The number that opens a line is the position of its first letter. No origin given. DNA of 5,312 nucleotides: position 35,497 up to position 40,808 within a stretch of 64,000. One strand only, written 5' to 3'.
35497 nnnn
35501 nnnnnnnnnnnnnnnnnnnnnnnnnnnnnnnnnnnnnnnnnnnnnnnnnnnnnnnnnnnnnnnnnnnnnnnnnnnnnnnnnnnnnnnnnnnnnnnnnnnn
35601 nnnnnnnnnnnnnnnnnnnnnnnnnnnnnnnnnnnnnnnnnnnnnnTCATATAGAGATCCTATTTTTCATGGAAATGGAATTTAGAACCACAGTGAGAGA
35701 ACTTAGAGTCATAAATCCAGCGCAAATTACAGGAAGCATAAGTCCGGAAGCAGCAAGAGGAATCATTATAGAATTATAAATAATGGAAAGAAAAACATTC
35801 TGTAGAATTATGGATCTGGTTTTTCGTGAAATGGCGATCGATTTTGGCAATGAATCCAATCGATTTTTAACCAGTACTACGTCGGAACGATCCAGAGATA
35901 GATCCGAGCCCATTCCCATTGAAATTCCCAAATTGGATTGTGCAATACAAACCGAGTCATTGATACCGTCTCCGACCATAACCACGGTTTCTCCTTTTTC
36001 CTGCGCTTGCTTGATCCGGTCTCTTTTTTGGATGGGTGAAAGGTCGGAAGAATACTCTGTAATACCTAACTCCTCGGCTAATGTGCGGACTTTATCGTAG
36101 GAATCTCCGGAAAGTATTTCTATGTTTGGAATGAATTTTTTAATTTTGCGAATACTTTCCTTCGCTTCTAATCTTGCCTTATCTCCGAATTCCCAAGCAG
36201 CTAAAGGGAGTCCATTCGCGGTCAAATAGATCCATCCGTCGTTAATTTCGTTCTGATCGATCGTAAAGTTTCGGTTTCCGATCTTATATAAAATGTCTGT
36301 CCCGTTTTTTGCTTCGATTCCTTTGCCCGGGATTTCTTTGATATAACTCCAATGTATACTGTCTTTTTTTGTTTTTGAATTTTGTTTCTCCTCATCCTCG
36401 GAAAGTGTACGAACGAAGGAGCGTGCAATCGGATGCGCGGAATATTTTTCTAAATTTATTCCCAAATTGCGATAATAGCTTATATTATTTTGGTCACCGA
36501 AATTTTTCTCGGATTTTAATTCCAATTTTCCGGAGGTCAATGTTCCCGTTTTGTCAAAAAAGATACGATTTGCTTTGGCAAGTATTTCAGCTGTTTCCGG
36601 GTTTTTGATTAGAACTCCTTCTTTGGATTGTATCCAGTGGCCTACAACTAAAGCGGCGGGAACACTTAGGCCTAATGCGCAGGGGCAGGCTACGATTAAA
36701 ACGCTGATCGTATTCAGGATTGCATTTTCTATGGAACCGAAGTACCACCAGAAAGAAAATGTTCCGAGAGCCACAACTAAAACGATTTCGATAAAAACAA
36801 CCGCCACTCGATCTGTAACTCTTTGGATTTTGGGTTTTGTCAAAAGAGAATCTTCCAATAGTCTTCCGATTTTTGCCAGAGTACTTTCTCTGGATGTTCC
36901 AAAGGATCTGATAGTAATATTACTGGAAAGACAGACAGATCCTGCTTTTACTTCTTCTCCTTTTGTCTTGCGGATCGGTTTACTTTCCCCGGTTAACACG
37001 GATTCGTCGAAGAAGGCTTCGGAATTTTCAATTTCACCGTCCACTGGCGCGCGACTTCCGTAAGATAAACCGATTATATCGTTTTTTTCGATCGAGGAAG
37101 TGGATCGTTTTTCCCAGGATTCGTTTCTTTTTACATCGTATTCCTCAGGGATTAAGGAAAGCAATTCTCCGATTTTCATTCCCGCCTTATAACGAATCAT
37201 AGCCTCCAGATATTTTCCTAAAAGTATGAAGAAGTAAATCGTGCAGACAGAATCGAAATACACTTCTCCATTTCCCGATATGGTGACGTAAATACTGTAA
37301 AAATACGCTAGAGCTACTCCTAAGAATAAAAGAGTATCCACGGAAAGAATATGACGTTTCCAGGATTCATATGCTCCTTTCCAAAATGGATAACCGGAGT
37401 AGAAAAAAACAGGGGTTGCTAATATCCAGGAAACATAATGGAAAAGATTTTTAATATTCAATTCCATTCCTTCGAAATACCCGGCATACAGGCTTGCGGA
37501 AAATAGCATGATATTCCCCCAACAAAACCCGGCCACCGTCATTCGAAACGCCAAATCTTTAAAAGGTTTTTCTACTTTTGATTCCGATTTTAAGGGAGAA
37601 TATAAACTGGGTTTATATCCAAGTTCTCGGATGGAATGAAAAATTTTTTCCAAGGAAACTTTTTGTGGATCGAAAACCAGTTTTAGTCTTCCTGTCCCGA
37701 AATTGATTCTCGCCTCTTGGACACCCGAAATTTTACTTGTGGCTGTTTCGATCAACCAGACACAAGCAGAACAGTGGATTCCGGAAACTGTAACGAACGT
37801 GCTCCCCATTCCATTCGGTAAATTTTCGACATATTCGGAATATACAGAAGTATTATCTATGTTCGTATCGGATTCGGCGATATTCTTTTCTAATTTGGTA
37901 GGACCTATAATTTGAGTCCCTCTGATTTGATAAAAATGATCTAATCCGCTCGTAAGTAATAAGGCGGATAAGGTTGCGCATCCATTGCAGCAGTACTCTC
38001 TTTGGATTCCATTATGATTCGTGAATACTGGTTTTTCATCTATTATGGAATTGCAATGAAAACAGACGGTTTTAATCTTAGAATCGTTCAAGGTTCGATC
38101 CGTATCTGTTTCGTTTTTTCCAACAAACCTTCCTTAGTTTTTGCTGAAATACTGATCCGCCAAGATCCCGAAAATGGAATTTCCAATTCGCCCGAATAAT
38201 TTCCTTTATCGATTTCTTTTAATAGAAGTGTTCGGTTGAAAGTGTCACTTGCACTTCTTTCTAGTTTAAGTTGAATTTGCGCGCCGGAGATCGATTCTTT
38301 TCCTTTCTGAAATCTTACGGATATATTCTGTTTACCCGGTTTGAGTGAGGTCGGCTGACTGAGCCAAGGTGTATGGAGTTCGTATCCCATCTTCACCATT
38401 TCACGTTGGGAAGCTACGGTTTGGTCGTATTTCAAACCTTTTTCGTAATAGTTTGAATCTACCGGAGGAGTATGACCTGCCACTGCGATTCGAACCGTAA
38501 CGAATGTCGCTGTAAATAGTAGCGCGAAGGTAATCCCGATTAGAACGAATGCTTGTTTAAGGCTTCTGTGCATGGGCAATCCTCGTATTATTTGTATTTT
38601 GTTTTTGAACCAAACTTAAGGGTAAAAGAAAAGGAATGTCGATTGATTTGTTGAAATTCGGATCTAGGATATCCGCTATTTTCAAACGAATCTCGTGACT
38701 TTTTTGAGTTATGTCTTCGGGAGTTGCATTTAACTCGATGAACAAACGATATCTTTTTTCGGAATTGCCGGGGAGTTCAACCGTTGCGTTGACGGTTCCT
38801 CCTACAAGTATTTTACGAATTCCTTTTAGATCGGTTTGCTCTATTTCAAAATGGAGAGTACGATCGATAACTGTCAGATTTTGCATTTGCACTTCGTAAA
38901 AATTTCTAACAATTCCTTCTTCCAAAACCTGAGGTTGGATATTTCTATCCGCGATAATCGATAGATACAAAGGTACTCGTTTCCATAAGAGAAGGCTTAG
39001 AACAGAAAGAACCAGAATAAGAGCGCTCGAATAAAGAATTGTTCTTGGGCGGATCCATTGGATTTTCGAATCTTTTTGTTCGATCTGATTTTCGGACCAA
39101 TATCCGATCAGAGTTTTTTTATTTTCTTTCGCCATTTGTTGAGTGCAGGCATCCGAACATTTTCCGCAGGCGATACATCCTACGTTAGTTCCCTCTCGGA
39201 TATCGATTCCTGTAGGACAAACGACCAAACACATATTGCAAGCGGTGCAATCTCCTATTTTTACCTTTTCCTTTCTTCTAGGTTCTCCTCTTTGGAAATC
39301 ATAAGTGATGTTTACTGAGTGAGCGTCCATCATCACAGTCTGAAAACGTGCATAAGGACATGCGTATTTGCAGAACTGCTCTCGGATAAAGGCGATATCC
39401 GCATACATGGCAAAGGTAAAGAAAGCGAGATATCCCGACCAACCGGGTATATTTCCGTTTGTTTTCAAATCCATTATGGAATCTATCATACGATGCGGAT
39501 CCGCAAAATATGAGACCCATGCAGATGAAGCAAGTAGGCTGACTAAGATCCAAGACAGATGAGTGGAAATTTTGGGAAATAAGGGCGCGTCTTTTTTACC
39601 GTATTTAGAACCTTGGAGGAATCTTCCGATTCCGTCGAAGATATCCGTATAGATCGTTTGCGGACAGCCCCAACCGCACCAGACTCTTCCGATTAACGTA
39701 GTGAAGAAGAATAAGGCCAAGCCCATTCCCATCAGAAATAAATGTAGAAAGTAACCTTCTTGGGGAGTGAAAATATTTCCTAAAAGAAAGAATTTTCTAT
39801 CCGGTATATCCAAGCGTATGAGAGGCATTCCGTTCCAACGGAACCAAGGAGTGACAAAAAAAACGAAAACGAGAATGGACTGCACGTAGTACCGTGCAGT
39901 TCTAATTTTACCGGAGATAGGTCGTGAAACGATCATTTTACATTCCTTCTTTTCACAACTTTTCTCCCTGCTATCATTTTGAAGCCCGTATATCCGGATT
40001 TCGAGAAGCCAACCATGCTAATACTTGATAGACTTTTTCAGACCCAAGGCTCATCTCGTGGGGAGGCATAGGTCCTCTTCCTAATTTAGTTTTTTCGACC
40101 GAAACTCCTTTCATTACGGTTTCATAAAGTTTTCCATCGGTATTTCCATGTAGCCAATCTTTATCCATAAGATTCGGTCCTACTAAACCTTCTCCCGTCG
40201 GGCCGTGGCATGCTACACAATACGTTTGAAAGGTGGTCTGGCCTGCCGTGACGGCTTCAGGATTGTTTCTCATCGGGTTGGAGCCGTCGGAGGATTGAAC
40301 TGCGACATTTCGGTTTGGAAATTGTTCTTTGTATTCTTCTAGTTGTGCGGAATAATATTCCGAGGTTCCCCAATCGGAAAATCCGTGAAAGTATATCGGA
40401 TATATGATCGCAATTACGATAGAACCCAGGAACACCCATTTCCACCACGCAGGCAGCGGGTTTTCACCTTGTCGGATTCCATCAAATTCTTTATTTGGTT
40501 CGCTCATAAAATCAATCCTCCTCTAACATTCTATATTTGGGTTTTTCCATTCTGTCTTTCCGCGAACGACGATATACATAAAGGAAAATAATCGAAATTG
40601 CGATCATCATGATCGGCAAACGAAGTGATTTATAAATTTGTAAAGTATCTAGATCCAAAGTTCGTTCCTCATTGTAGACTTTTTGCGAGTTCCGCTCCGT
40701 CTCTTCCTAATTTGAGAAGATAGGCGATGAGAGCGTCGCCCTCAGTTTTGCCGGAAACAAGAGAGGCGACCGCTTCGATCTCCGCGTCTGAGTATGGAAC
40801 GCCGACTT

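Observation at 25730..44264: Approximately 18-kb microaerobic/dormancy-like island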

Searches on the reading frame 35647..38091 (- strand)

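Call 4: search_protein_families(library=pfam, proteins=[window:35647-38091:-])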
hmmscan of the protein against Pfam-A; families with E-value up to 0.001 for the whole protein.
window:35647-38091:- (814 aa): 4 families
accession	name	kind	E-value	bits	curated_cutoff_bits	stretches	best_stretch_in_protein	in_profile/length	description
PF00122.25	E1-E2_ATPase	-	1.2e-43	149.2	28.1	1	313-485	2-175/181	E1-E2 ATPase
PF00702.32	Hydrolase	-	5.4e-15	56.7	26.4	1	510-712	4-183/191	haloacid dehalogenase-like hydrolase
PF12156.14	ATPase-cat_bd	-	2.6e-13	50.9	27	1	10-90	2-84/86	Putative metal-binding domain of cation transport ATPase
PF00403.32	HMA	-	9.8e-12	45.5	24.8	1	100-160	2-62/62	Heavy-metal-associated domain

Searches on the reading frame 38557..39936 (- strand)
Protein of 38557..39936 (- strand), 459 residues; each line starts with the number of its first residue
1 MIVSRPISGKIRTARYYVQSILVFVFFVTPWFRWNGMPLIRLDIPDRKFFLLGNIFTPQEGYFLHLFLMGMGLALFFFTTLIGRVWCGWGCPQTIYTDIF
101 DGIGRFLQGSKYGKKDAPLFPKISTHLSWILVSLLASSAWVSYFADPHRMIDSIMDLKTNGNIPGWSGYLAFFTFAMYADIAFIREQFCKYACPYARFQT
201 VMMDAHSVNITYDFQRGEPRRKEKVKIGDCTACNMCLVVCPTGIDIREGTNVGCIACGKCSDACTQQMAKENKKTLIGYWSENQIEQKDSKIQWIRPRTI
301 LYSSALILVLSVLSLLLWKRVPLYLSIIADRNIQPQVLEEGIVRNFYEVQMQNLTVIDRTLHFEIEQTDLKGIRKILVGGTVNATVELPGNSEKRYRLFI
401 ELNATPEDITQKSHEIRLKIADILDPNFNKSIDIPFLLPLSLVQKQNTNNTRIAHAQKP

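Call 4: search_protein_families(library=pfam, proteins=[window:38557-39936:-])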
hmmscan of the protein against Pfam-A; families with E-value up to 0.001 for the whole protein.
window:38557-39936:- (459 aa): 9 families
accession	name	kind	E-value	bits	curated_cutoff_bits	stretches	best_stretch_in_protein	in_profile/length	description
PF13746.11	Fer4_18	-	3.2e-29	101.8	27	1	184-281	1-113/114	4Fe-4S dicluster domain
PF11614.14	FixG_C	-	1.2e-12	48.5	25.6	1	316-437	4-117/119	IG-like fold at C-terminal of FixG, putative oxidoreductase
PF12801.12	Fer4_5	-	1.5e-08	34.9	22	1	65-109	2-46/48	4Fe-4S binding domain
PF13534.11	Fer4_17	-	9.5e-08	32.9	22.2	1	187-245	6-61/61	4Fe-4S dicluster domain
PF13183.11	Fer4_8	-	1e-07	32.8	27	1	187-244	9-68/68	4Fe-4S dicluster domain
PF12838.12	Fer4_7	-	2.3e-07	31.6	27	1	188-244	7-52/52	4Fe-4S dicluster domain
PF13484.11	Fer4_16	-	9.4e-07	30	30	0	189-242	8-65/66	4Fe-4S double cluster binding domain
PF14697.11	Fer4_21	-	1.2e-05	25.8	35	0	189-242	14-53/59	4Fe-4S dicluster domain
PF13187.11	Fer4_9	-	0.00022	21.6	27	0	189-243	8-50/52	4Fe-4S dicluster domain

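Call 44: find_related_loci(query=A2, collection=genome_contigs, flank=10000)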
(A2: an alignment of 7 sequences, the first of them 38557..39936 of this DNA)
Query A2 (459 aa) in genome_contigs; peptide patterns used: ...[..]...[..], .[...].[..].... (x = any residue, [..] = any of these).
238 stretches matched a pattern; 21 encode a relative of the query (tblastn E <= 1e-3); 21 distinct loci.
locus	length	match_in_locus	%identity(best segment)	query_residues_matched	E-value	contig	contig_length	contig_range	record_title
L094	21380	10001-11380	72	1-459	0e+0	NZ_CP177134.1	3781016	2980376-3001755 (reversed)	Leptospira sp. 'Mane' chromosome 1, complete sequence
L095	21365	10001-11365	69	1-457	0e+0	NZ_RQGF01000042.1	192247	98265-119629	Leptospira sarikeiensis strain 201702455 contig_0009, whole genome shotgun sequence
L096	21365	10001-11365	69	1-457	0e+0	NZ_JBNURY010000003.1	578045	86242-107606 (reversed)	Leptospira sp. SA-E8 NODE_3_length_578045_cov_30.452133_pilon, whole genome shotgun sequence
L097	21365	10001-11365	67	1-457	0e+0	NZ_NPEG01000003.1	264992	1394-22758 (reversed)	Leptospira haakeii strain ATI7-C-A4 contig_3, whole genome shotgun sequence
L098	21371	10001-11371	68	1-459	0e+0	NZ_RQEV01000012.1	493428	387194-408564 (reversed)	Leptospira fluminis strain SCS5 contig_0002, whole genome shotgun sequence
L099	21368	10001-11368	69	1-456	0e+0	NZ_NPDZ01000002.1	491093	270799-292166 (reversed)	Leptospira perolatii strain FH1-B-B1 contig_2, whole genome shotgun sequence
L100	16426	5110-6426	57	1-439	1e-178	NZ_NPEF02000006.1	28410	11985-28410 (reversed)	Leptospira ellisii strain ATI7-C-A5 contig_0006, whole genome shotgun sequence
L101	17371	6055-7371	59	1-439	2e-178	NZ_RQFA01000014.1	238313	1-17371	Leptospira gomenensis strain 201800299 contig_0006, whole genome shotgun sequence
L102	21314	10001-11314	57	1-440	4e-178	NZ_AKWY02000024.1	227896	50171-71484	Leptospira noguchii serovar Panama str. CZ214 ctg1134732786330, whole genome shotgun sequence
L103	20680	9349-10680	56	1-443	2e-167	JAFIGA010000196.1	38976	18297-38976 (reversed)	MAG: Leptospira sp. isolate coassembly_bin.86 k141_108160, whole genome shotgun sequence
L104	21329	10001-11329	55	1-442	1e-165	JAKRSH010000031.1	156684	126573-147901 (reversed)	MAG: Leptospiraceae bacterium isolate MS012 bin-012_30, whole genome shotgun sequence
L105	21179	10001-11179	56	1-401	6e-151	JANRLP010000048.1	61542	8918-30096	MAG: Leptospiraceae bacterium isolate bins.194 k141_105867, whole genome shotgun sequence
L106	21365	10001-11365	71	1-457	0e+0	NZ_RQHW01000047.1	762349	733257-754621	Leptospira idonii strain 201300427 NODE_1_covk_37.2262_covr_75.61_cutoff_40, whole genome shotgun sequence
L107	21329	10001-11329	55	1-442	4e-167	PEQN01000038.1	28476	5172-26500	MAG: Leptospira sp. isolate FW.030 FD_1000803_28476, whole genome shotgun sequence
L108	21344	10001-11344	34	2-450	2e-81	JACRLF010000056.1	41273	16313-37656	MAG: Deltaproteobacteria bacterium isolate NC_groundwater_1874_Pr3_B-0.1um_57_17 SR2-18-B1_coassembly_8687, whole genome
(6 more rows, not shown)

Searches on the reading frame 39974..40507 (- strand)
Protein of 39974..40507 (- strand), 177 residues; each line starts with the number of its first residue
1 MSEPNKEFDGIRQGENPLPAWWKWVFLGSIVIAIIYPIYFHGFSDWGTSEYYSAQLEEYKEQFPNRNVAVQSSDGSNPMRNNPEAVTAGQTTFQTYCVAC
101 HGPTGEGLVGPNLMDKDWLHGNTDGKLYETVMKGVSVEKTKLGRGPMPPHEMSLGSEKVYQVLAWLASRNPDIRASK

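Call 4: search_protein_families(library=pfam, proteins=[window:39974-40507:-])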
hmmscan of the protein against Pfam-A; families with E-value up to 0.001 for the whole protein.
window:39974-40507:- (177 aa): 3 families
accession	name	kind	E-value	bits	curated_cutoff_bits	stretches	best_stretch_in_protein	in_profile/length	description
PF14715.11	FixP_N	-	1.3e-12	47.7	24.9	1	7-46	8-47/48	N-terminal domain of cytochrome oxidase-cbb3, FixP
PF13442.11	Cytochrome_CBB3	-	4.4e-09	37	27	1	85-166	2-68/68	Cytochrome C oxidase, cbb3-type, subunit III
PF00034.26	Cytochrom_C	-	7.2e-07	30.9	21.3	1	87-168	2-88/90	Cytochrome c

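Call 22: search_protein_families(library=ncbifam, proteins=[window:39974-40507:-], max_evalue=0.00001)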
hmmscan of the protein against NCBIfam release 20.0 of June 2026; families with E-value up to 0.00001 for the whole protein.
window:39974-40507:- (177 aa): 4 families
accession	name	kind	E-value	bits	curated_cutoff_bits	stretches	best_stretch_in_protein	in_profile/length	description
TIGR00782.1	ccoP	equivalog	2.3e-26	92.7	179.95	1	6-167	14-190/285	cytochrome-c oxidase, cbb3-type subunit III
TIGR03872.1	cytochrome_MoxG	equivalog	4.1e-14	52.9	147.8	1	68-168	26-120/133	cytochrome c(L), periplasmic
NF011054.0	PRK14486.1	equivalog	1.6e-10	41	447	1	68-169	198-290/294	putative bifunctional cbb3-type cytochrome c oxidase subunit II/cytochrome c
TIGR04494.1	c550_PedF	equivalog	5.2e-08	32.9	122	1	76-170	40-131/133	cytochrome c-550 PedF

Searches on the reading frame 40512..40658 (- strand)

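Call 21: search_protein_families(library=pfam, proteins=[window:40512-40658:-], max_evalue=10)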
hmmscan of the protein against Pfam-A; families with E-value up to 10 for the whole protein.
window:40512-40658:- (48 aa): 3 families
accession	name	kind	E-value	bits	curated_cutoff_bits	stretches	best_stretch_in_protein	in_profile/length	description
PF05545.16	FixQ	-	0.00063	20.1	29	1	11-48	12-49/49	Cbb3-type cytochrome oxidase component FixQ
PF15012.11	DUF4519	-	0.066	13.8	27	1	13-34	34-55/56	Domain of unknown function (DUF4519)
PF03597.20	FixS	-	0.4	10.9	23.1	0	37-48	33-44/44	Cytochrome oxidase maturation protein cbb3-type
